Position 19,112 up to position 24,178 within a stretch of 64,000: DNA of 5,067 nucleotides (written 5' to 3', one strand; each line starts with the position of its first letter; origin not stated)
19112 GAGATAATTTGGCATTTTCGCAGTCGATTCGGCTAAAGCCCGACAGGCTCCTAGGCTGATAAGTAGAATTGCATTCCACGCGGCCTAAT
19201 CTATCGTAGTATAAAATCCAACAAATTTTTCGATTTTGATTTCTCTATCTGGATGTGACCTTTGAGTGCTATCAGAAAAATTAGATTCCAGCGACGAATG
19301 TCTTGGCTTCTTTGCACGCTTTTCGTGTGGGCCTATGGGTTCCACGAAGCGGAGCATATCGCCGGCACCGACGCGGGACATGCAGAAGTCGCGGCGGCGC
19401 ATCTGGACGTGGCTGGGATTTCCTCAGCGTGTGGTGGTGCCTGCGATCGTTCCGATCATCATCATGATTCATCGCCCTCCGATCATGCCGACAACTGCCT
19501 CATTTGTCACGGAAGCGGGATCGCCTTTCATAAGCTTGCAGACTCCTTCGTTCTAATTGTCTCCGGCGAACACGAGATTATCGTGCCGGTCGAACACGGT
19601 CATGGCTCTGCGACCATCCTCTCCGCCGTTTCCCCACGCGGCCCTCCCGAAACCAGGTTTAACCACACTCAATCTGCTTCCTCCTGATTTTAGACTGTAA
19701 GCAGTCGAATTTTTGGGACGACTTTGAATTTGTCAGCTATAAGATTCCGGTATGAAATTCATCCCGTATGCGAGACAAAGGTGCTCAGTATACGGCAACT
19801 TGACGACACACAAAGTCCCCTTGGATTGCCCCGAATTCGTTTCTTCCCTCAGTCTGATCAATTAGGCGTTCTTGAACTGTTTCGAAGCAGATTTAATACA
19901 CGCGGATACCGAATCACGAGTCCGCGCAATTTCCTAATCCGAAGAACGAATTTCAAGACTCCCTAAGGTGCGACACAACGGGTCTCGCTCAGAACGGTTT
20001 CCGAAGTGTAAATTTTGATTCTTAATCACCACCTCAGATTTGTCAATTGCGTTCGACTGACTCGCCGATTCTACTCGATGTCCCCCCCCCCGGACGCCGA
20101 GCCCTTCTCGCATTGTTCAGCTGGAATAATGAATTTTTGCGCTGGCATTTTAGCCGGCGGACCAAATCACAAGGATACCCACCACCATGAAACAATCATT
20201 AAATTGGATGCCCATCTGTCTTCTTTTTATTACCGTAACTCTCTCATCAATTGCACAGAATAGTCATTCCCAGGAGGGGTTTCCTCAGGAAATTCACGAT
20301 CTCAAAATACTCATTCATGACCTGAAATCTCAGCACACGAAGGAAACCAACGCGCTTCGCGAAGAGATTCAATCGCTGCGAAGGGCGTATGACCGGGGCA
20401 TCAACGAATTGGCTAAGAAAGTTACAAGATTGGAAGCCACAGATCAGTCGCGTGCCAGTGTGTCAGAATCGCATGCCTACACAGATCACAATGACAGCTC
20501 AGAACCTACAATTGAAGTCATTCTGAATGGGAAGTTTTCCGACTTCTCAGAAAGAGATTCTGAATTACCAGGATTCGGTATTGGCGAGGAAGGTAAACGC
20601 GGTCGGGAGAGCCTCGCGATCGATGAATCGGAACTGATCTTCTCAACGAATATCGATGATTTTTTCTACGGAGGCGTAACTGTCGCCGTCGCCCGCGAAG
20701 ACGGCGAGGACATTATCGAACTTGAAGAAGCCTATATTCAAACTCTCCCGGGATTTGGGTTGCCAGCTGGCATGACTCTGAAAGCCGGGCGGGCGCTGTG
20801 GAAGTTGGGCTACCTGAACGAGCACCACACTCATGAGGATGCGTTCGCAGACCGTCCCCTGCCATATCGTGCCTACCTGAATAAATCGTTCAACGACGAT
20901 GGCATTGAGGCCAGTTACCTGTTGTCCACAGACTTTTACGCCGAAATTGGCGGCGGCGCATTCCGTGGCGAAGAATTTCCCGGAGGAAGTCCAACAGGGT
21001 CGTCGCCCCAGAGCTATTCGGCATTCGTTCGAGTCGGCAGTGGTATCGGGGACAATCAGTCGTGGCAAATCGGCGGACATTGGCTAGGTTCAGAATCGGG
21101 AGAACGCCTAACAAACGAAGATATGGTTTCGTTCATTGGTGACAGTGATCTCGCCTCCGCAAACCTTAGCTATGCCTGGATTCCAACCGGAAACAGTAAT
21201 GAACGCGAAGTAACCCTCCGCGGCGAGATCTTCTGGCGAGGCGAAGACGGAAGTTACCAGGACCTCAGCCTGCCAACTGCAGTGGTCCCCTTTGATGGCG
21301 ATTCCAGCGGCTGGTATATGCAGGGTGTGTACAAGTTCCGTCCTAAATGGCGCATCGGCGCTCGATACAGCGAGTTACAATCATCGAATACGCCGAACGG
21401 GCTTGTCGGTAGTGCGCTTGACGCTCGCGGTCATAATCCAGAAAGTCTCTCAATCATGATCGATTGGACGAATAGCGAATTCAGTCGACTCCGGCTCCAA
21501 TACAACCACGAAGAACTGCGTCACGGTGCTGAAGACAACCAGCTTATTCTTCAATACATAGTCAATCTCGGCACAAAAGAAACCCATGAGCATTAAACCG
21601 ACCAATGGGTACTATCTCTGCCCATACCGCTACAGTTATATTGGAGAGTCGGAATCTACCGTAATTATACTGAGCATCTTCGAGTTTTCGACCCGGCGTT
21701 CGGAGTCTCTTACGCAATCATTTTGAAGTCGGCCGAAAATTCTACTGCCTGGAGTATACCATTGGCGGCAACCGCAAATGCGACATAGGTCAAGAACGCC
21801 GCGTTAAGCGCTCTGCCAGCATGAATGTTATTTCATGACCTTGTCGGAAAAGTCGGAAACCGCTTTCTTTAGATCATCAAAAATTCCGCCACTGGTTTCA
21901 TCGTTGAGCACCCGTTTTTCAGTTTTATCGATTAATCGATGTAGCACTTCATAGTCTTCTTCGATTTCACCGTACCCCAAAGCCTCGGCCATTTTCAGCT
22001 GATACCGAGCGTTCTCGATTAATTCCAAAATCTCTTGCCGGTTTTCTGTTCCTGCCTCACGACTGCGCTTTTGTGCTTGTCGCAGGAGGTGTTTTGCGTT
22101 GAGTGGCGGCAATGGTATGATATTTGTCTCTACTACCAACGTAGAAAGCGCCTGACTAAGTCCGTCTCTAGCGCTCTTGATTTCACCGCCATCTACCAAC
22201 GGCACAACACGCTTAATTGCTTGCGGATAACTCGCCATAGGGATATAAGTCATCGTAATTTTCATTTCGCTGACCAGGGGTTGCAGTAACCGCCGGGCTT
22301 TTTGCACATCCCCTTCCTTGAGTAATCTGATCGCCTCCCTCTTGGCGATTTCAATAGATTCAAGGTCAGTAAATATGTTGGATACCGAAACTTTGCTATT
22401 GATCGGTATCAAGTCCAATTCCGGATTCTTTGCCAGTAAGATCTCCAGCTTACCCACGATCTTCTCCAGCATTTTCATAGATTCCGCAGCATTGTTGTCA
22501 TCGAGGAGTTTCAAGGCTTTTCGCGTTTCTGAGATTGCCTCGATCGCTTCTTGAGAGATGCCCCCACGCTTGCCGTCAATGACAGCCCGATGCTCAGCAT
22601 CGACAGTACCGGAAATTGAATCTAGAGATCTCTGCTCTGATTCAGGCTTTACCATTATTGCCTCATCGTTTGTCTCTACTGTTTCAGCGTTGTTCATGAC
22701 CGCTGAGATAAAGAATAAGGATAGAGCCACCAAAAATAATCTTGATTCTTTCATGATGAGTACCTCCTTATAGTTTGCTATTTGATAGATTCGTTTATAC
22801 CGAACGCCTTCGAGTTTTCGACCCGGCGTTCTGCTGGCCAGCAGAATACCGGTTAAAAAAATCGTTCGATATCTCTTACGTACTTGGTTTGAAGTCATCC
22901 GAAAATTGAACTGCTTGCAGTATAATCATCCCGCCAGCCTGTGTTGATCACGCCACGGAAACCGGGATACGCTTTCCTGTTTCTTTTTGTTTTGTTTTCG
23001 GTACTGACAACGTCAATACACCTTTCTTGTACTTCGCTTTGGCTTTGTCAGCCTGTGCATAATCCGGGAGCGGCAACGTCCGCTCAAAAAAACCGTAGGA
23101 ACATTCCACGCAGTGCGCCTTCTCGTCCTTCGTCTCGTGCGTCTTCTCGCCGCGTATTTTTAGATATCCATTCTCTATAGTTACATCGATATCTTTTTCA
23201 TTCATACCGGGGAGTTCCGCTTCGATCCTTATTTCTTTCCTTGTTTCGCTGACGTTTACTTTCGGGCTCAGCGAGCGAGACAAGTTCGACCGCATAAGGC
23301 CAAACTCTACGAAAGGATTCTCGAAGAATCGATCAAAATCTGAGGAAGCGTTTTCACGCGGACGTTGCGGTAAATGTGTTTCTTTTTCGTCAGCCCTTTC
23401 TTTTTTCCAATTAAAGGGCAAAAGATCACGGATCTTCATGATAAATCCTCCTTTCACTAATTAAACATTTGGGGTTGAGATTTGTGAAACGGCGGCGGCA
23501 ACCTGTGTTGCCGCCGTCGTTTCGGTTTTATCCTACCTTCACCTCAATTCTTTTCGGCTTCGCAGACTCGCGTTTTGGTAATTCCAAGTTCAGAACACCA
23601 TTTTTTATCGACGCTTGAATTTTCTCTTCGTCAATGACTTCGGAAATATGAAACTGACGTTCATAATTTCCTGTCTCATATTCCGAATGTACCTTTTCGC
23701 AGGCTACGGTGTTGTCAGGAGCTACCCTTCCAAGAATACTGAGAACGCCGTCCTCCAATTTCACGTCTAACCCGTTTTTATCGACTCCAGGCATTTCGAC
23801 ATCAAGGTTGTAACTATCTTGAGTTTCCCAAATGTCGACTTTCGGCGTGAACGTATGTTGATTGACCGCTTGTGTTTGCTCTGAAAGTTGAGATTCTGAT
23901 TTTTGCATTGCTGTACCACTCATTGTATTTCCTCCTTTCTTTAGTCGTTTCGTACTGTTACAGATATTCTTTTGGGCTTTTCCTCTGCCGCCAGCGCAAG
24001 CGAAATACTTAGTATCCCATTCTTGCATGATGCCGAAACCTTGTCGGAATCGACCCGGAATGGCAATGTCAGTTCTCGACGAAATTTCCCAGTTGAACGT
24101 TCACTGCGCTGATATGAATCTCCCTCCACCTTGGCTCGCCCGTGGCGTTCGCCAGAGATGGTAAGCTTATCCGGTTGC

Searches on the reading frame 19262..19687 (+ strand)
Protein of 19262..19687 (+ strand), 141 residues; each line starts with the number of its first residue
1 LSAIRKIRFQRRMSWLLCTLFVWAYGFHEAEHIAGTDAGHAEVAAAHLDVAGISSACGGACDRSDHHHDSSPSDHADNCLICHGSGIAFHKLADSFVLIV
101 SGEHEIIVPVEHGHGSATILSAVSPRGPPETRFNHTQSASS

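Call 27: search_protein_families(library=pfam, proteins=[window:19262-19687:+])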
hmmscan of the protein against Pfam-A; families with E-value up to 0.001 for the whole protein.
window:19262-19687:+ (141 aa): 0 families

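Call 30: search_protein_families(library=pfam, proteins=[window:19262-19687:+], max_evalue=0.1)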
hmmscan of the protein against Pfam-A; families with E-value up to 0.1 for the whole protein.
window:19262-19687:+ (141 aa): 1 family
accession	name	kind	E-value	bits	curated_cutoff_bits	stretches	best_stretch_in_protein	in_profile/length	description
PF11162.13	DUF2946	-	0.085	14.1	23.7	0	23-129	13-117/117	Protein of unknown function (DUF2946)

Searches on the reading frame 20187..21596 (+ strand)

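Call 27: search_protein_families(library=pfam, proteins=[window:20187-21596:+])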
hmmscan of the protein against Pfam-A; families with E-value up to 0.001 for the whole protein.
window:20187-21596:+ (469 aa): 0 families

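Call 30: search_protein_families(library=pfam, proteins=[window:20187-21596:+], max_evalue=0.1)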
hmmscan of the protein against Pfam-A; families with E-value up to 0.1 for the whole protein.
window:20187-21596:+ (469 aa): 4 families
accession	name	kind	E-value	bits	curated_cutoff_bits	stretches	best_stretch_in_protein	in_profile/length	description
PF17078.10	SHE3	-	0.031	14.4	30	1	27-90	126-189/228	SWI5-dependent HO expression protein 3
PF08581.15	Tup_N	-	0.034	14.9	28.7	1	34-67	39-72/77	Tup N-terminal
PF18035.6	Bap31_Bap29_C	-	0.045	14.2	30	1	42-78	6-41/52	Bap31/Bap29 cytoplasmic coiled-coil domain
PF22949.1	HRI2_3H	-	0.093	13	27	0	40-82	31-72/80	Heme-regulated eIF-2-alpha kinase, helical domain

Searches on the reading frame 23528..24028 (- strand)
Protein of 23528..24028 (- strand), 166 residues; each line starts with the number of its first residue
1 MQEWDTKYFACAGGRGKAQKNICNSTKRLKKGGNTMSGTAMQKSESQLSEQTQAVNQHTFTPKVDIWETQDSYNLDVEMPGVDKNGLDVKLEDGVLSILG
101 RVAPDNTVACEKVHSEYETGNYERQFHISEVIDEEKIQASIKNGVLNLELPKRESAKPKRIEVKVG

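Call 28: search_protein_families(library=pfam, proteins=[window:23528-24028:-])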
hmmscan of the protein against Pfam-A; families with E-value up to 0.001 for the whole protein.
window:23528-24028:- (166 aa): 1 family
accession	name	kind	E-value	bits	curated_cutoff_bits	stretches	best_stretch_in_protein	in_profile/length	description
PF00011.27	HSP20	-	2.5e-19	69.7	20.8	1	65-164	1-102/102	Hsp20/alpha crystallin family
